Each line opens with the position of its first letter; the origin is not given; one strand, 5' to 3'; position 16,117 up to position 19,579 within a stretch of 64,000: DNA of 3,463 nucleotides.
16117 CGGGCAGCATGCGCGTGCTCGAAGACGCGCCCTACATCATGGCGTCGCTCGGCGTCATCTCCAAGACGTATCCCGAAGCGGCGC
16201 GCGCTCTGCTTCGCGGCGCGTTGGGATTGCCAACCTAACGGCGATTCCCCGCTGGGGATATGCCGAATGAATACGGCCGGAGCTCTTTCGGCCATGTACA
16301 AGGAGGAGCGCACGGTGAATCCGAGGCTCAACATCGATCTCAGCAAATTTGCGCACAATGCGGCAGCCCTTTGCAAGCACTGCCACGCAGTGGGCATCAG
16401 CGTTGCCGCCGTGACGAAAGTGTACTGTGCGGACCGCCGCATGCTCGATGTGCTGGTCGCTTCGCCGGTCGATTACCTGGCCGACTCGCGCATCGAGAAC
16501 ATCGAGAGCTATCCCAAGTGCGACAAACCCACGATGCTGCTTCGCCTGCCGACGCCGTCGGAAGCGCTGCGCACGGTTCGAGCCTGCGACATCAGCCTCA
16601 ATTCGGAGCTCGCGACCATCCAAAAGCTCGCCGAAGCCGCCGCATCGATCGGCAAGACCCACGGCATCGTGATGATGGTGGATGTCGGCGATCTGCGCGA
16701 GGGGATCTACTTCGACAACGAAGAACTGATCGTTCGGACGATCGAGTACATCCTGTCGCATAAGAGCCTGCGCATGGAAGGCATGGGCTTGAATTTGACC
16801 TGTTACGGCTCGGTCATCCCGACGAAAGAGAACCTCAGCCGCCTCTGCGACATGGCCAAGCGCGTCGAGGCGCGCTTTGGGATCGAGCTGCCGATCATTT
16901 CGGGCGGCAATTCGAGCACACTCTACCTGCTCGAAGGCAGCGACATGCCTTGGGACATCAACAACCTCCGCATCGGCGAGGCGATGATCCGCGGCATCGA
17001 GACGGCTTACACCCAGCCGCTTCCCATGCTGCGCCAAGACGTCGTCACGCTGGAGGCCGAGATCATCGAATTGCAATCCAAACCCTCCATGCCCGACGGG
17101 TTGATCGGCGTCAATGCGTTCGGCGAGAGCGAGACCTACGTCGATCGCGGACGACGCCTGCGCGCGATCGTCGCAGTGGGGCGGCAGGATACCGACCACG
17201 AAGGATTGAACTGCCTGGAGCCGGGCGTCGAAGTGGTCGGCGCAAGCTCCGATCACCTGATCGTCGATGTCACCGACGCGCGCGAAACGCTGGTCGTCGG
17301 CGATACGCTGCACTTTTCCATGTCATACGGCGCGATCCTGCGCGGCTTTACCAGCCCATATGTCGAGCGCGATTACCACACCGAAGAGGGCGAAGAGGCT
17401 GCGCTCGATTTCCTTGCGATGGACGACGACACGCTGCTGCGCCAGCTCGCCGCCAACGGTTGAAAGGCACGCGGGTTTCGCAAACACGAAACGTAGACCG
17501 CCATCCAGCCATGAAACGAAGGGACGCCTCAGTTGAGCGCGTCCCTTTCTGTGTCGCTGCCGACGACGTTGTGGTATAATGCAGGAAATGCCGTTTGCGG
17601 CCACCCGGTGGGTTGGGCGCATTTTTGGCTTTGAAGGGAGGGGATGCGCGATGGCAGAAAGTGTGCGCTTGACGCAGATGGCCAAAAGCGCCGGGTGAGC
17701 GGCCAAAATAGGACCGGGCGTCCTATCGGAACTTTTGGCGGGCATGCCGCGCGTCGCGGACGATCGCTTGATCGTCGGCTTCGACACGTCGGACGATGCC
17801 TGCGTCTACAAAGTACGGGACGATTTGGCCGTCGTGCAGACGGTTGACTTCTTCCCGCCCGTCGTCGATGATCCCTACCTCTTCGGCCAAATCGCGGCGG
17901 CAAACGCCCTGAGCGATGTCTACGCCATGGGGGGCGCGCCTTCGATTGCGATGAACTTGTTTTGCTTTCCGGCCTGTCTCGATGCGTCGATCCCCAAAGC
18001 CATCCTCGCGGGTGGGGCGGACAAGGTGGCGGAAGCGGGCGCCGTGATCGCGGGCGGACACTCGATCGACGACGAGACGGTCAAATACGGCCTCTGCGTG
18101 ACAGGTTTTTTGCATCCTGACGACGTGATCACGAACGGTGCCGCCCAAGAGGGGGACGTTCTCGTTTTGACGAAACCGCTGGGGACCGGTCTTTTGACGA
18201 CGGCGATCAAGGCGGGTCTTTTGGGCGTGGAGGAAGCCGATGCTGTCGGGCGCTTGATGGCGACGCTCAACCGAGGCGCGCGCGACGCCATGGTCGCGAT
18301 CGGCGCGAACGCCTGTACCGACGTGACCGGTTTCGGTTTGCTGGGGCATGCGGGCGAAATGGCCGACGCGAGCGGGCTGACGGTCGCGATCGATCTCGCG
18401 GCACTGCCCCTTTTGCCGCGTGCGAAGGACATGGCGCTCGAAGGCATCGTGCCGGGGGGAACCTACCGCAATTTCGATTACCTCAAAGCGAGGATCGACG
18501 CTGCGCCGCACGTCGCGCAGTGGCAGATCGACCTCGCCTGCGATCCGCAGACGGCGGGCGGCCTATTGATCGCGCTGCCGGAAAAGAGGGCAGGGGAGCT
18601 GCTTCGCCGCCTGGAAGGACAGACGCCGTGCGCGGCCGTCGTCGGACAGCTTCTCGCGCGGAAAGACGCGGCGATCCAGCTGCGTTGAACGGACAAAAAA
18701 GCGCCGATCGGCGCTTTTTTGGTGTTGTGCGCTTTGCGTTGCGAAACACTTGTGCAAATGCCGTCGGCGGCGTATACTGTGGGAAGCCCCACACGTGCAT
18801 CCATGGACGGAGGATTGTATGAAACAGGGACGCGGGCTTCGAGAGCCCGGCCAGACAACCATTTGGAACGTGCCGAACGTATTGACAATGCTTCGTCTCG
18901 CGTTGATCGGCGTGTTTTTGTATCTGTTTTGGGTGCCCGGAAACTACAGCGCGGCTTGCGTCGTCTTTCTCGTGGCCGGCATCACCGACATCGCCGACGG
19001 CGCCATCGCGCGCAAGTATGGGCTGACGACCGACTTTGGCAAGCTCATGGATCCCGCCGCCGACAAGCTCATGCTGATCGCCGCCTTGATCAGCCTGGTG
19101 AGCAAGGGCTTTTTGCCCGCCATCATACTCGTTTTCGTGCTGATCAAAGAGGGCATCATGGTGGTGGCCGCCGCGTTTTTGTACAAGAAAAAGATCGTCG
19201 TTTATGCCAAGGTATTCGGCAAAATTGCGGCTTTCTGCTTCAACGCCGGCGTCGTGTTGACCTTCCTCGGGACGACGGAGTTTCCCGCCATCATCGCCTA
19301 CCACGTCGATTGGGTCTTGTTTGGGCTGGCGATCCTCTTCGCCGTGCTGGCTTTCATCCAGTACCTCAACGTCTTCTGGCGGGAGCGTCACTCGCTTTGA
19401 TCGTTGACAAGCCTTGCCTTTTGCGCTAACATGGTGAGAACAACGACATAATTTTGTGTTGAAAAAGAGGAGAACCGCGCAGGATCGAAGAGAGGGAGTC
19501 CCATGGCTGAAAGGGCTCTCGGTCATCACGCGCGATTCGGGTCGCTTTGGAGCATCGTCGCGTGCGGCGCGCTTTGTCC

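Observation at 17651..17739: selD is a selenoprotein: in-frame UGA at 17696-17698 with a SECIS-like hairpin, truncated in the ORF track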

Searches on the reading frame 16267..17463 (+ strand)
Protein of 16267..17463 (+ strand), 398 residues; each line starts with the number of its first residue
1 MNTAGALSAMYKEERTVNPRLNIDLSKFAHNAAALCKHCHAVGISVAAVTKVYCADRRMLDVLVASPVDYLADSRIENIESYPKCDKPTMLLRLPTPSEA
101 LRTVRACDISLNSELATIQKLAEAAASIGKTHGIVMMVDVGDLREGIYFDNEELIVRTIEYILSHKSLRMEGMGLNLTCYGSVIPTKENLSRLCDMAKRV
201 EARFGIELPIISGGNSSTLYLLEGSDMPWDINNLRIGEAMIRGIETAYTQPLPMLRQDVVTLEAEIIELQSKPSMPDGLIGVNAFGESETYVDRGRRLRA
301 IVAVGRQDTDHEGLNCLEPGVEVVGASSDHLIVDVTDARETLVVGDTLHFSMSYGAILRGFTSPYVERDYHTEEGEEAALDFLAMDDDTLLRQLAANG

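Call 9: search_protein_families(library=ncbifam, proteins=[window:16267-17463:+])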
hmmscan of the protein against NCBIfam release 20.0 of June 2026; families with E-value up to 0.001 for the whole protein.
window:16267-17463:+ (398 aa): 1 family
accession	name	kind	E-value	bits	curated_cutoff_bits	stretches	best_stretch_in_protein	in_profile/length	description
NF040742.1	racem_Orr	exception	2.7e-132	441.1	480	1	18-369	1-350/351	ornithine racemase Orr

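Call 10: search_protein_families(library=pfam, proteins=[window:16267-17463:+])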
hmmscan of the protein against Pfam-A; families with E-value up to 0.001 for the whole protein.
window:16267-17463:+ (398 aa): 1 family
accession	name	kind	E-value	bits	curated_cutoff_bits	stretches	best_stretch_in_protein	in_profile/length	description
PF01168.26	Ala_racemase_N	-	4.3e-19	69.5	24.1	1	23-240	1-215/220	Alanine racemase, N-terminal domain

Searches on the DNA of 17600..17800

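Call 11: search_rna_families(source=window, start=17600, end=17800, threshold=evalue, max_evalue=10, show_alignments=3)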
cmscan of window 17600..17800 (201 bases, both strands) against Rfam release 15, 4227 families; matches with E-value up to 10: 6.
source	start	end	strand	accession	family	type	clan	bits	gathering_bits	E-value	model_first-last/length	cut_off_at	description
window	17704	17791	-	RF00370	sroD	Gene; sRNA;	-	13.3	50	3.1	1-86/86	no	sroD RNA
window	17702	17739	+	RF02923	HTH-XRE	Cis-reg;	-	12.9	49.8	6.8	11-48/78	no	HTH-XRE RNA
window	17759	17800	-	RF01721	Pseudomon-groES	Cis-reg;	-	11.9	50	5.1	71-111/111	5'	Pseudomon-groES RNA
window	17600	17647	+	RF02134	HTT-AS1_1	Gene; lncRNA;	-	11.1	200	4.6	176-230/230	5'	HTT antisense RNA 1 conserved region 1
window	17636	17654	+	RF02040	HOTTIP_1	Gene; lncRNA;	-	9.3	50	9.7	1-57/57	no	HOXA transcript at the distal tip, conserved region 1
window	17675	17715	+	RF02089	CLRN1-AS1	Gene; lncRNA;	-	9.1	48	4.1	1-79/79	no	CLRN1 antisense RNA 1 conserved region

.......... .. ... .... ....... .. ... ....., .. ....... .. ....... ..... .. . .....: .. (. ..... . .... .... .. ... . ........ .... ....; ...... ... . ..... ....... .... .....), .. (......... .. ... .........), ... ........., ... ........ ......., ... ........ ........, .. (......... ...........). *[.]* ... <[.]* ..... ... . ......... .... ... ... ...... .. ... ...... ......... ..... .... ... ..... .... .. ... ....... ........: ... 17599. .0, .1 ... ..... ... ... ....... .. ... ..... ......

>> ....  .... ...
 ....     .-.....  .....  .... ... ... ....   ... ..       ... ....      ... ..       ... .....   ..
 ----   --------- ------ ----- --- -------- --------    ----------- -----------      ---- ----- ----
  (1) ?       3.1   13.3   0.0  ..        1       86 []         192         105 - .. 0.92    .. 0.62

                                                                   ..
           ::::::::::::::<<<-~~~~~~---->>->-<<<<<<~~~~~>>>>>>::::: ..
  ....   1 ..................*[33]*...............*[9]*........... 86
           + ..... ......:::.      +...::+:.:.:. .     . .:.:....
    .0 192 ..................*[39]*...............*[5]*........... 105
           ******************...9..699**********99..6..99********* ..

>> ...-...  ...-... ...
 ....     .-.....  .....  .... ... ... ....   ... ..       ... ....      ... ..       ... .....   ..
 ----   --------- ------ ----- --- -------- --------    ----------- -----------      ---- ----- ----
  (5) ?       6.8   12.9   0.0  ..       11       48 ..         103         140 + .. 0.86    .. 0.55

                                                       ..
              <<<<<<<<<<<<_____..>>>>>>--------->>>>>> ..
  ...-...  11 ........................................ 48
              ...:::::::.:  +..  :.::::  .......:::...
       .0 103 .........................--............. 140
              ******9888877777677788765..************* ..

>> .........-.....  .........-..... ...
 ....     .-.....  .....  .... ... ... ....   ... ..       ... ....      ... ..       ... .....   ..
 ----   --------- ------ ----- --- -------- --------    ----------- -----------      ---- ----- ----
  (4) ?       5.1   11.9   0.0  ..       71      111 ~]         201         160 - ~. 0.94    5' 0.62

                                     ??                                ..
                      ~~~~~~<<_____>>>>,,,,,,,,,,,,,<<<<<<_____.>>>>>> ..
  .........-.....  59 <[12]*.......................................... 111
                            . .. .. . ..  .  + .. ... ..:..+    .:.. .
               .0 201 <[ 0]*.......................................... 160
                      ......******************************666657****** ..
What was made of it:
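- On Rfam RNA families (including SECIS models): In 17600-17800 only chance-level hits appear, E of 3 or more (call 11).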

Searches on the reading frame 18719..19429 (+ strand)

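Call 9: search_protein_families(library=ncbifam, proteins=[window:18719-19429:+])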
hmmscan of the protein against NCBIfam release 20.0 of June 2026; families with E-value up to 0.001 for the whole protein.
window:18719-19429:+ (236 aa): 0 families

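Call 10: search_protein_families(library=pfam, proteins=[window:18719-19429:+])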
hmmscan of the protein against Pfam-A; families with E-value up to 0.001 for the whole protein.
window:18719-19429:+ (236 aa): 0 families

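Call 26: search_protein_families(library=ncbifam, max_evalue=1e-8, proteins=[window:18750-19400:+])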
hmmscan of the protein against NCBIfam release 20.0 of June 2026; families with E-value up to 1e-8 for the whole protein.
window:18750-19400:+ (216 aa): 4 families
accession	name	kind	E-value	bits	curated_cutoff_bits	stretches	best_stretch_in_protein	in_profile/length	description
TIGR00560.1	pgsA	equivalog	4e-27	95.9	109.1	1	40-212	2-179/183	CDP-diacylglycerol--glycerol-3-phosphate 3-phosphatidyltransferase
NF053678.1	ClpnSynClsA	equivalog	3e-25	89.4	240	1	38-205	2-171/180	cardiolipin synthase ClsA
NF008090.0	PRK10832.1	equivalog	5.6e-14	52.6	304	1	39-211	3-177/182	CDP-diacylglycerol--glycerol-3-phosphate 3-phosphatidyltransferase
NF040950.1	archin_ph_syn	equivalog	2.4e-11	43.8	180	1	41-138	25-122/191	archaetidylinositol phosphate synthase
